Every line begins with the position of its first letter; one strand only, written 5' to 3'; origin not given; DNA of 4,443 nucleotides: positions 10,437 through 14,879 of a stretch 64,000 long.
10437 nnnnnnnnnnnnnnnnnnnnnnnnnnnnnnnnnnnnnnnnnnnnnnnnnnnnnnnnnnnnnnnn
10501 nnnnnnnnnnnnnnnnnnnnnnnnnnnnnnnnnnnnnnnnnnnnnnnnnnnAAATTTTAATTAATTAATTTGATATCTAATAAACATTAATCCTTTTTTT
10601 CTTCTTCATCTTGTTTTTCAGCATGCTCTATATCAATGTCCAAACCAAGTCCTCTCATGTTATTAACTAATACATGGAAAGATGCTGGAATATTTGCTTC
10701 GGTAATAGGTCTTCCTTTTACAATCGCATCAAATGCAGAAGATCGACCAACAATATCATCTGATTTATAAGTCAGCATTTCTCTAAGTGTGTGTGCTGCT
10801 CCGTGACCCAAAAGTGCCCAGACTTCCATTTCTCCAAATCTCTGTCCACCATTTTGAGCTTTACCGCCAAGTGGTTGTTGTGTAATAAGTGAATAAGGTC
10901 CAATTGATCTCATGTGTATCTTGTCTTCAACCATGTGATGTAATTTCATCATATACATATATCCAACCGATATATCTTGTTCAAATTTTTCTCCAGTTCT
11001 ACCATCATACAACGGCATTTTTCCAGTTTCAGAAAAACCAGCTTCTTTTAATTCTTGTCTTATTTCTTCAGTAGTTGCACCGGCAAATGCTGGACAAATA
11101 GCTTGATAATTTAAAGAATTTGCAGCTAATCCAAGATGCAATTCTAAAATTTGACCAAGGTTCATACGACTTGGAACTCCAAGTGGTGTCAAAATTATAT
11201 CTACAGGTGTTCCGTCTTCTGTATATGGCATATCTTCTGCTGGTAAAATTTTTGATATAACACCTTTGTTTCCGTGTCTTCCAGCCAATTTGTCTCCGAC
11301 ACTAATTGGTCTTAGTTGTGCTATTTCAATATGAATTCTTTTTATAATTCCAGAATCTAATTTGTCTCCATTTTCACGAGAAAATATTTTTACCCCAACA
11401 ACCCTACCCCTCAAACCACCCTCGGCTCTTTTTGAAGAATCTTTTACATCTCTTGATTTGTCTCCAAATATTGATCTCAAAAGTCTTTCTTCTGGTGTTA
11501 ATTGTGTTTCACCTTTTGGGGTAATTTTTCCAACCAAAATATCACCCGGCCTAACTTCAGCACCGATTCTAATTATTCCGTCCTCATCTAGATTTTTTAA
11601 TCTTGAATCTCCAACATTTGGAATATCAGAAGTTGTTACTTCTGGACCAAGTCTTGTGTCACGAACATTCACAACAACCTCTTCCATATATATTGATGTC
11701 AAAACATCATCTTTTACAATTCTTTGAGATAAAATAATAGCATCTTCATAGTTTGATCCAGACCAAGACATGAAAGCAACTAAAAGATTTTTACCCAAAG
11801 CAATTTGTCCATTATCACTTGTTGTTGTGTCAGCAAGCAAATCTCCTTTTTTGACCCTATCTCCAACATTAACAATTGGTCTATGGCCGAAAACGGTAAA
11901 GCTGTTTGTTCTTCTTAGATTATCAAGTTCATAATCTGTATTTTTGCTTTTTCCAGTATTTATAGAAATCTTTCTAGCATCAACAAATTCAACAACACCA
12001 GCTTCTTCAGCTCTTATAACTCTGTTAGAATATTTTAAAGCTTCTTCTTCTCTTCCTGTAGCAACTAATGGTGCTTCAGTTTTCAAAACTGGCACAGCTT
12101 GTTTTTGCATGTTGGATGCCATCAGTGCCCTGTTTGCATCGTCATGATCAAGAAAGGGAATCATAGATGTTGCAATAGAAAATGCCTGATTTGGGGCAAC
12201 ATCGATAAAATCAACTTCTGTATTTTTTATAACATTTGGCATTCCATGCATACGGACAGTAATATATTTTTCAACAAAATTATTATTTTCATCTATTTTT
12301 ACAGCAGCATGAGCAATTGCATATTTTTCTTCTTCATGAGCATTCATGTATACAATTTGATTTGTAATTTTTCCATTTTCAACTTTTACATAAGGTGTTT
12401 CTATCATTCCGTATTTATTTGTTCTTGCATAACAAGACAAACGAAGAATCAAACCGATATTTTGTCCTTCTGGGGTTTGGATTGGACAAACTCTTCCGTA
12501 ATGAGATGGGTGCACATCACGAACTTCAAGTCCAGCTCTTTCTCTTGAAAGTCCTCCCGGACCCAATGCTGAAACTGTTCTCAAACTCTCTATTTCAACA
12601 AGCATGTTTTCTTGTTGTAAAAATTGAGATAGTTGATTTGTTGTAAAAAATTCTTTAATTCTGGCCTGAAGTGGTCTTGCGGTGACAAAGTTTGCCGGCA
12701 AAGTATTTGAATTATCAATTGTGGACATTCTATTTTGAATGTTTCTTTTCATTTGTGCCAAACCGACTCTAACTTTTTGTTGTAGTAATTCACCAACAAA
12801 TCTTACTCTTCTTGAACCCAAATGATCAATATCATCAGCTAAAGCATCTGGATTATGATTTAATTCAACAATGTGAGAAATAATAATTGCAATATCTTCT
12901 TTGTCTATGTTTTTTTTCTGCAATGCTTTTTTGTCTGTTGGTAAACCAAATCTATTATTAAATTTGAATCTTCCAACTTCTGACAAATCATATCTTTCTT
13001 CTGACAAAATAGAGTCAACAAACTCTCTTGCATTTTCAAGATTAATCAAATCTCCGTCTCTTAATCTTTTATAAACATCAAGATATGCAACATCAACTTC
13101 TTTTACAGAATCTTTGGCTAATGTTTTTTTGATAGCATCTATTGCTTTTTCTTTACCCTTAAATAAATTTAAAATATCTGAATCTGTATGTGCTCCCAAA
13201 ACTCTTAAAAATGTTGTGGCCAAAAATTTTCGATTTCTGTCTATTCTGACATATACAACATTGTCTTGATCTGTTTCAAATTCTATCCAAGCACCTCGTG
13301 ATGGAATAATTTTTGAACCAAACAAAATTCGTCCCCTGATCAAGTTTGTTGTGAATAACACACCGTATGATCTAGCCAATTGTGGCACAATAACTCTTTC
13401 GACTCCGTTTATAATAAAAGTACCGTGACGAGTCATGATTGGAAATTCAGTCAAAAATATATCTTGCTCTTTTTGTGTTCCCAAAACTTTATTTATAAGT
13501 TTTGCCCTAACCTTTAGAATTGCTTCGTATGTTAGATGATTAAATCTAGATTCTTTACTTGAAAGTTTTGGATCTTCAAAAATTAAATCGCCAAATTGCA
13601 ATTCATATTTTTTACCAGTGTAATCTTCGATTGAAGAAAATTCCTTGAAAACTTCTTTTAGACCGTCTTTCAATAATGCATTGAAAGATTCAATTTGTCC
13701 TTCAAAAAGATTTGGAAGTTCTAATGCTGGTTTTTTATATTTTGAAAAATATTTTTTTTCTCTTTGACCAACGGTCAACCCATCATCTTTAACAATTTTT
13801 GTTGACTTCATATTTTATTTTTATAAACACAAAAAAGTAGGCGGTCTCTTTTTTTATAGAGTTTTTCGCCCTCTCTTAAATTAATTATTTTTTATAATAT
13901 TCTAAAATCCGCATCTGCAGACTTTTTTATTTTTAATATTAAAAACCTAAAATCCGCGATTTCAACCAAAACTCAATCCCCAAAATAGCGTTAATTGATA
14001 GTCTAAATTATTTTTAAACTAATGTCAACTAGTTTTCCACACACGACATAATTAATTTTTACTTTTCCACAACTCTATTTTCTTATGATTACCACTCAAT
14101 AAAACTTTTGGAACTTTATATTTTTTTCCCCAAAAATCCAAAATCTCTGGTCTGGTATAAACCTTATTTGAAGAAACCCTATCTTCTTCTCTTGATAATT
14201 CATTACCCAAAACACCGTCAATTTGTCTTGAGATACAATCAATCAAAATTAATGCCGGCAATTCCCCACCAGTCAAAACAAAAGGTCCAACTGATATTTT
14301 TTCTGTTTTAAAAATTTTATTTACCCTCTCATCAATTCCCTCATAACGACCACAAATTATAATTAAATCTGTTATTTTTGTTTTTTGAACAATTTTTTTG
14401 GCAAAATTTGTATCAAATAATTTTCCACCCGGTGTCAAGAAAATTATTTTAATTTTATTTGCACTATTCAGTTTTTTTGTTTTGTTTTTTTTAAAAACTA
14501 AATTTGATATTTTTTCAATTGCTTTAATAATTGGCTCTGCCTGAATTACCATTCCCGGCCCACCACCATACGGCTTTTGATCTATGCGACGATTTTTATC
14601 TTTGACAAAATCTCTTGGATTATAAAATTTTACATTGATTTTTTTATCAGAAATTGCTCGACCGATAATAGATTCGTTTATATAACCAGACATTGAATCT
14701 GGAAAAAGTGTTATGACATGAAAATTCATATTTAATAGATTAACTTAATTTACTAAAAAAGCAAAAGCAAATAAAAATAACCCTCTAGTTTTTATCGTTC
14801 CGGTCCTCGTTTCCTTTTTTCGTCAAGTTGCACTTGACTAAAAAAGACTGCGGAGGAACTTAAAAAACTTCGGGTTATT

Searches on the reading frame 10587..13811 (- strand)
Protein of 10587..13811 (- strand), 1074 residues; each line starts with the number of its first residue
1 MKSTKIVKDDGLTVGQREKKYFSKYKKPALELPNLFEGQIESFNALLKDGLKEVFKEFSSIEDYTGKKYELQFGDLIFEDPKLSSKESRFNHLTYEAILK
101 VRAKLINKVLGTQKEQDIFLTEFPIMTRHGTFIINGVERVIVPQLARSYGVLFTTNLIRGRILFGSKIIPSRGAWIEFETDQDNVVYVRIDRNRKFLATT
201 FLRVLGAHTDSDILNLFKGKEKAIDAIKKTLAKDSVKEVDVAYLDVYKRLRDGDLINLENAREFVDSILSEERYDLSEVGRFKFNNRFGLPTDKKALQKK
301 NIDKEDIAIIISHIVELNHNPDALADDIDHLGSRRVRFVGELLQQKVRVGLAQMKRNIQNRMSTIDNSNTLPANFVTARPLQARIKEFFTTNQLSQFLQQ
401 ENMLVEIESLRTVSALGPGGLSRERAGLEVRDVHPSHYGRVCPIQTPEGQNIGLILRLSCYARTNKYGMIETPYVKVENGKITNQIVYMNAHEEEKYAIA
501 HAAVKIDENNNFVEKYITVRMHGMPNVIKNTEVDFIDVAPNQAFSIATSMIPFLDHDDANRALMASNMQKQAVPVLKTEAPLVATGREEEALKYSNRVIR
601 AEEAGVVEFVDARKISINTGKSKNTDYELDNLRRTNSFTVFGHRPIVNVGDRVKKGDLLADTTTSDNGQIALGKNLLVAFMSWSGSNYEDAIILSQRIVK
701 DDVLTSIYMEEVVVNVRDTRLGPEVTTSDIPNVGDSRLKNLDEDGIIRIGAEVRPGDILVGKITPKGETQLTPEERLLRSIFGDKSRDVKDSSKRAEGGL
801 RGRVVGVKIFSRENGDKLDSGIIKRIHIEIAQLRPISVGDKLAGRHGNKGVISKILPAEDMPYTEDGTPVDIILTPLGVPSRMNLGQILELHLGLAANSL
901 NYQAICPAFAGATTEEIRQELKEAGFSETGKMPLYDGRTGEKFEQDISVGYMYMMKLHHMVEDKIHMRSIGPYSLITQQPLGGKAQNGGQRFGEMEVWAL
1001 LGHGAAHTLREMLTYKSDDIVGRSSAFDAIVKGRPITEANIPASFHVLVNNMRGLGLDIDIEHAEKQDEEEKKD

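Call 9: search_protein_families(library=pfam, proteins=[window:10587-13811:-], max_evalue=0.001)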
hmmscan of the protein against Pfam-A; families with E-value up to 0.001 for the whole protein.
window:10587-13811:- (1074 aa): 6 families
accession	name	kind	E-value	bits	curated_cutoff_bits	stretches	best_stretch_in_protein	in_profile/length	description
PF00562.33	RNA_pol_Rpb2_6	-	6.9e-128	427.4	23.4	1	601-986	2-373/373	RNA polymerase Rpb2, domain 6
PF04565.21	RNA_pol_Rpb2_3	-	9.4e-24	83.8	21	1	396-463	1-67/68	RNA polymerase Rpb2, domain 3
PF04560.25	RNA_pol_Rpb2_7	-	2.6e-22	79.5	32.1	1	988-1062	1-85/87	RNA polymerase Rpb2, domain 7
PF10385.14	RNA_pol_Rpb2_45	-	5.6e-20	71.6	28.2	1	474-539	1-66/66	RNA polymerase beta subunit external 1 domain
PF04561.19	RNA_pol_Rpb2_2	-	1e-19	71.4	21.7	1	164-337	20-190/190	RNA polymerase Rpb2, domain 2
PF04563.20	RNA_pol_Rpb2_1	-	1.7e-18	67.3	28.2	1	35-372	2-192/203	RNA polymerase beta subunit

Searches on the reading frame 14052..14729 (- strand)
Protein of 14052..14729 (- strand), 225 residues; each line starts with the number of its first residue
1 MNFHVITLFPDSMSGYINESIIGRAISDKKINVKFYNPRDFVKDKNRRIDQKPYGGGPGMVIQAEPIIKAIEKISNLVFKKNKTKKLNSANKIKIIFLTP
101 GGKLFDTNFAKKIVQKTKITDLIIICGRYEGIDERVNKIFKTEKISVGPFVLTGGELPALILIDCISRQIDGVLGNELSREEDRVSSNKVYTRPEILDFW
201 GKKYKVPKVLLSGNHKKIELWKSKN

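Call 9: search_protein_families(library=pfam, proteins=[window:14052-14729:-], max_evalue=0.001)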
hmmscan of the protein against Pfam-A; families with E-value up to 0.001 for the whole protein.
window:14052-14729:- (225 aa): 1 family
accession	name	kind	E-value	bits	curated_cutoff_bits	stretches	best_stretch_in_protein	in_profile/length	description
PF01746.26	tRNA_m1G_MT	-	4.2e-39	134.7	27.3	1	24-224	3-184/195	tRNA (Guanine-1)-methyltransferase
